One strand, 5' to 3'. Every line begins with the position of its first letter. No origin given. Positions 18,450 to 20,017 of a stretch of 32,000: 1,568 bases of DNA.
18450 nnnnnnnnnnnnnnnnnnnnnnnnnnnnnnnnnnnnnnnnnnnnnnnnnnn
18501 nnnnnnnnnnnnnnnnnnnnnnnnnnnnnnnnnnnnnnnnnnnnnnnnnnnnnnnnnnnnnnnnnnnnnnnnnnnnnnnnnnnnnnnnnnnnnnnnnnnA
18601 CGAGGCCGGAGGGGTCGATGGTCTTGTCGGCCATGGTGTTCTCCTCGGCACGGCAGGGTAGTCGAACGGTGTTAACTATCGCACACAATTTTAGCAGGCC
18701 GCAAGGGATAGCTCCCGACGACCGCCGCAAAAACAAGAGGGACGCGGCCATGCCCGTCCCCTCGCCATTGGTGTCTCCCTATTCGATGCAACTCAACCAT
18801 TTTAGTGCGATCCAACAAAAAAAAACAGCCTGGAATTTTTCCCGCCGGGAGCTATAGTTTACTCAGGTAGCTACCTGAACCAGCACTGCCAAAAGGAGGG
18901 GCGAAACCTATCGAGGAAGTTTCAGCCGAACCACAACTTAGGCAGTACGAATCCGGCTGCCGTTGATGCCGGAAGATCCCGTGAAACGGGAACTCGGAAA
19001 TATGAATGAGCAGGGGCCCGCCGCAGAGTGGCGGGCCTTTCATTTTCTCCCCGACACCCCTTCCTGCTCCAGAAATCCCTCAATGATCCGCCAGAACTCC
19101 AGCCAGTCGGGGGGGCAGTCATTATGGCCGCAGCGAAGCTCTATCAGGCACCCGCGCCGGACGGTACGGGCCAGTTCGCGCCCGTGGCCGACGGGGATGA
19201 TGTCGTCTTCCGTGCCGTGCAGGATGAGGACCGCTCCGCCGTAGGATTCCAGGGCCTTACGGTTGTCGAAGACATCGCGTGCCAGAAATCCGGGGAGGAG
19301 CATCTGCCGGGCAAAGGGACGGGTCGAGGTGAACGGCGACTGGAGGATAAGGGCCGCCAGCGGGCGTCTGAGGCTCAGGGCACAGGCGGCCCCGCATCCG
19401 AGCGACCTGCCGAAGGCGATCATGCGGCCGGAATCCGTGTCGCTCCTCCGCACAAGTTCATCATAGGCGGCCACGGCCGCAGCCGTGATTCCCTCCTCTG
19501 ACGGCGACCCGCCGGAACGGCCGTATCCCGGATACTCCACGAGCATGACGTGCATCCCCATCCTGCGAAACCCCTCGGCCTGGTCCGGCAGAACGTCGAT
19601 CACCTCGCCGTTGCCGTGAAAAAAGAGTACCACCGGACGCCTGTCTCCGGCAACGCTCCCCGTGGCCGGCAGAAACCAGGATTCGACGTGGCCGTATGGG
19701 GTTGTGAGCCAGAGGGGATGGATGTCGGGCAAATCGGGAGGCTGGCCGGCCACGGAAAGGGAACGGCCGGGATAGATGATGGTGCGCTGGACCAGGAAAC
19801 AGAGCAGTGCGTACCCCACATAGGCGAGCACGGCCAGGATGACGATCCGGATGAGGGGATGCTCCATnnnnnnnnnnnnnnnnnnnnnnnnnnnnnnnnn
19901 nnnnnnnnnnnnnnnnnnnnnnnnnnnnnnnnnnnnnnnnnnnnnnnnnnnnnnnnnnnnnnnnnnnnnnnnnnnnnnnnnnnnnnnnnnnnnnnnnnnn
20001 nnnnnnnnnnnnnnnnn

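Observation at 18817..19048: Candidate ~180-nt plus-strand sRNA in an otherwise all-minus-strand window: UP-like A9 tract, promoter, structured GGA-rich body, strong terminator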

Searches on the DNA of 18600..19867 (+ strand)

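Call 4: search_rna_families(source=window, start=18600, end=19100, threshold=evalue, max_evalue=10, show_alignments=4)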
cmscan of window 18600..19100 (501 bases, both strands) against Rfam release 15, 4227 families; matches with E-value up to 10: 5.
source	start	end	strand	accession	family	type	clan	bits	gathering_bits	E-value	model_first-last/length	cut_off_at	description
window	18956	19038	+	RF00434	BTE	Cis-reg;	-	15.3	45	1.7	1-99/99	no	Luteovirus cap-independent translation element (BTE)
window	18983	19041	+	RF03015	Transposase-2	Gene; sRNA;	-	15.2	42.7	1.6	1-69/69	no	Transposase-2 RNA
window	19003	19078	-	RF00220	Rhino_CRE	Cis-reg;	-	15.1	45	5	1-86/86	no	Human rhinovirus internal cis-acting regulatory element (CRE)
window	18977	19044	+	RF02837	anti-hemB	Gene; sRNA;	-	14.6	49.5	0.89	1-81/81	no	Burkholderia RNA 7 (anti-hemB)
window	18917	18987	-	RF02791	CcsR1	Gene; sRNA;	-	10.7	65.3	9.6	1-83/83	no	Conserved CCUCCUCCC motif stress-induced RNA 1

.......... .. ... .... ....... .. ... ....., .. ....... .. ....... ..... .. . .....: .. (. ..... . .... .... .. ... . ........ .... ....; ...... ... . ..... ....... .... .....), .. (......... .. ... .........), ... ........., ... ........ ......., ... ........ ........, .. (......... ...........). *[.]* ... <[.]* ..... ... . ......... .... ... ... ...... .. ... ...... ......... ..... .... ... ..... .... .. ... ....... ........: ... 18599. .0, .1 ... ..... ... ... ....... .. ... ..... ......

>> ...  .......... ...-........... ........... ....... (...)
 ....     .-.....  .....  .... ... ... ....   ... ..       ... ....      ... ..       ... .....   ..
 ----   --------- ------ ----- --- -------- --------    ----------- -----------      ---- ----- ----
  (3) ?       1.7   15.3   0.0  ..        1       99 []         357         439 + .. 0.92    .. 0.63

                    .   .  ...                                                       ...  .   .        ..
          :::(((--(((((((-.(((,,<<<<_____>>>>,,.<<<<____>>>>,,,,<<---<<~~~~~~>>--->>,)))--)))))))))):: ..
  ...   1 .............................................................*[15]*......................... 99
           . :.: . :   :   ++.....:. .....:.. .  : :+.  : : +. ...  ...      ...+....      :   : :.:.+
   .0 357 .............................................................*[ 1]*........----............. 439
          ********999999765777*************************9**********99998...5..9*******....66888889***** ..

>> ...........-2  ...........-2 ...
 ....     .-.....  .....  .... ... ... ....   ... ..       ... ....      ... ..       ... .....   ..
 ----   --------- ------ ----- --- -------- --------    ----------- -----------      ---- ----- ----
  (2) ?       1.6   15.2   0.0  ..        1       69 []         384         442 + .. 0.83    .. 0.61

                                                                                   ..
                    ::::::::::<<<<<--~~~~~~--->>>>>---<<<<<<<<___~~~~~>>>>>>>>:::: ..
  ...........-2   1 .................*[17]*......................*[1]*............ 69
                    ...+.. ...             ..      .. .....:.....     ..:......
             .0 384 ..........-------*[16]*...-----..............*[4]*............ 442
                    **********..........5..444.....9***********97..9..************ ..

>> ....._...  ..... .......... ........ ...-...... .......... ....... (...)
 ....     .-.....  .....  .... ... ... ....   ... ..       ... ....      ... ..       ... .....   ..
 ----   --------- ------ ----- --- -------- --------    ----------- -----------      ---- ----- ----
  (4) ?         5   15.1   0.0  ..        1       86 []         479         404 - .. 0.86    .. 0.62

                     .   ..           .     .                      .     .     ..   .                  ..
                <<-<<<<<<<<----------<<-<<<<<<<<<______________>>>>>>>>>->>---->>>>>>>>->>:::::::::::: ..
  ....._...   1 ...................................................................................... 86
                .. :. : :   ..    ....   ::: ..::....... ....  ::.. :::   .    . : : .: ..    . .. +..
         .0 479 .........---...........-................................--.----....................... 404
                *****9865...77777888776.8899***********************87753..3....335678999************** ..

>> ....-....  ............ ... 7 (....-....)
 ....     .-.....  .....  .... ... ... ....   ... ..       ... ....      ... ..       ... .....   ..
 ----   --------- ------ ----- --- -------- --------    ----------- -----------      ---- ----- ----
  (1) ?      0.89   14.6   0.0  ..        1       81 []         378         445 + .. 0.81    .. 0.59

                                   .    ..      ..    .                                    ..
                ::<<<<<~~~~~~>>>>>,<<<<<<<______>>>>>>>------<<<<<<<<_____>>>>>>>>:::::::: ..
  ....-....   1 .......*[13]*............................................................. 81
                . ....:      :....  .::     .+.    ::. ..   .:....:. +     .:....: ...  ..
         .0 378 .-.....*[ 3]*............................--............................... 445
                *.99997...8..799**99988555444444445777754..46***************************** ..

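Call 54: search_dna_similar(query=window:18817-19048:+, collection=plasmids, mode=distant, max_evalue=0.01)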
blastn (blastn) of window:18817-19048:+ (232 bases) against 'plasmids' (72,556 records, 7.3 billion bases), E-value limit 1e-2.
No match.

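Call 56: build_rna_model(alignment_id=A2)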
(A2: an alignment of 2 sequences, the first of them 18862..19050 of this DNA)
Model R1 built from alignment A2 (2 sequences, 189 columns); structure: RNAalifold consensus.
model positions 189; base pairs 49; branch points 4; effective number of sequences 0.79; information 0.591 bits per position. Calibrated on 0.2 Mb of random sequence (short: E-values are rough).
structure used (alignment columns):
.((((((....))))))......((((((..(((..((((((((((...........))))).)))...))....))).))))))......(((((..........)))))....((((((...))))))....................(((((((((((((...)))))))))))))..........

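Call 57: search_with_rna_model(model_id=R1, sources=[window, L001, L002, L003, L004, L005, L006, L007, L008, L009, L010, L011, L012, L013, L014, L015, L016, L017, L022, L023, L024, L025, L026, L027, L028, L029, L030, L031, L032, L033, L034, L035, L036, L037, L038, L039], max_evalue=10)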
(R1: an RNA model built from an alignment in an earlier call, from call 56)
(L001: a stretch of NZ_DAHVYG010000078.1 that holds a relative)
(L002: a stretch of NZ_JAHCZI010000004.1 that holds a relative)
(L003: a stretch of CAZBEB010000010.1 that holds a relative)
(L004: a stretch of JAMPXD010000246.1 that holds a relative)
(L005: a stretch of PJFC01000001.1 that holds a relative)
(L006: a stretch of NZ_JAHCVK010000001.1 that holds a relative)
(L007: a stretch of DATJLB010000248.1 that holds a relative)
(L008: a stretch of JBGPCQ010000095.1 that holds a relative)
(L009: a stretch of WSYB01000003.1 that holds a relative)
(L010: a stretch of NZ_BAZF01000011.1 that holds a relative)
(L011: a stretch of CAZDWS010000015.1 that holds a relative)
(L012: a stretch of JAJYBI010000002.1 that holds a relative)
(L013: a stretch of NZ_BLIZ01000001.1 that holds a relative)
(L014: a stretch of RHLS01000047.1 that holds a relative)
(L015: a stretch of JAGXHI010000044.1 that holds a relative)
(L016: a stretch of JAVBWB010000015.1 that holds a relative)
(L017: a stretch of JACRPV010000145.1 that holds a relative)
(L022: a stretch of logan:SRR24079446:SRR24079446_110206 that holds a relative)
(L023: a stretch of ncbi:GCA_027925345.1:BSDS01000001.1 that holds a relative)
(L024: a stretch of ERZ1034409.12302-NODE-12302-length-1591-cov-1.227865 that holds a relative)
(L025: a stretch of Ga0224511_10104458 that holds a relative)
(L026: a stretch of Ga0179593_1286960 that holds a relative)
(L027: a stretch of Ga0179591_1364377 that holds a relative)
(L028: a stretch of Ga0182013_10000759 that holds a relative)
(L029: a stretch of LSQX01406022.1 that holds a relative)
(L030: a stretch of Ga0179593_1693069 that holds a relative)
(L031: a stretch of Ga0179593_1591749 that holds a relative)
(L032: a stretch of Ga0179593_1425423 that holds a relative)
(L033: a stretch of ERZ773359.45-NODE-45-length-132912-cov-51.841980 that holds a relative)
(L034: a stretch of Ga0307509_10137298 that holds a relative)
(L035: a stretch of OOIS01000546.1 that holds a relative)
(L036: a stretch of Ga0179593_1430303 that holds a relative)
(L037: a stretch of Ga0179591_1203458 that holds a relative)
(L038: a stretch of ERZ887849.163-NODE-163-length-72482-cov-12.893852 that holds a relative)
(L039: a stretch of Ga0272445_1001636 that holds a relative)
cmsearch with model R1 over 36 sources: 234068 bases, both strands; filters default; matches with E-value up to 10: 5.
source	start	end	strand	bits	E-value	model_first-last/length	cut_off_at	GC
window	18862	19050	+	236.8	1.2e-65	1-189/189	no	0.56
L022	3019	3045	-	12.2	0.11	152-178/189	no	0.7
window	19015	19037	-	11.6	0.16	154-176/189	no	0.87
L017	5013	5049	+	8.9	0.95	142-179/189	no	0.54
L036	2038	2058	+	5.9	6.6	155-175/189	no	0.71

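Call 87: search_dna_similar(query=window:18817-19048:+, collection=phages, mode=distant, max_evalue=0.01)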
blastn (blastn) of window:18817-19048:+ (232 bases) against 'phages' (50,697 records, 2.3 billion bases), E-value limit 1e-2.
No match.

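Call 88: search_rna_families(sources=[L043, L046, L021], threshold=evalue, max_evalue=1)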
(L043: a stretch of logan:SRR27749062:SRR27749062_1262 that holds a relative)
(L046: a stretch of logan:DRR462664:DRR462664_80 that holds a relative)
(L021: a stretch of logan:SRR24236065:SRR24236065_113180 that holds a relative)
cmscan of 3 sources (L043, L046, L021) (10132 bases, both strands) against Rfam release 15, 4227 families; matches with E-value up to 1: 0.
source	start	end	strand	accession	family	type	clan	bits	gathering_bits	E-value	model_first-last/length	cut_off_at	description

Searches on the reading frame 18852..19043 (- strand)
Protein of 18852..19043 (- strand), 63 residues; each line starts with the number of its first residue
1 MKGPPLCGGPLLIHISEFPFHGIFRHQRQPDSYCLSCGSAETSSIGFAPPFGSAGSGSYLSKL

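Call 44: list_cluster_members(proteins=[window:18852-19043:-, window:18922-19122:-, window:18963-19244:+, window:18751-18857:+, L021:1754-1864:-])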
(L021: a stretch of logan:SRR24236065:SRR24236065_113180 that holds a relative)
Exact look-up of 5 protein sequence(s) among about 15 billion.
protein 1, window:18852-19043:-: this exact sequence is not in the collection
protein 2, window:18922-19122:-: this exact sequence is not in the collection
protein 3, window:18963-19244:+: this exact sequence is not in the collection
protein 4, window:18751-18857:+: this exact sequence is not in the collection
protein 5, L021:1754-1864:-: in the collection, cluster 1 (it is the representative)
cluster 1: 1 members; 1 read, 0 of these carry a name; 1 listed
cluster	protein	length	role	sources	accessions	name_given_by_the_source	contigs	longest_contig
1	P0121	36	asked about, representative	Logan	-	-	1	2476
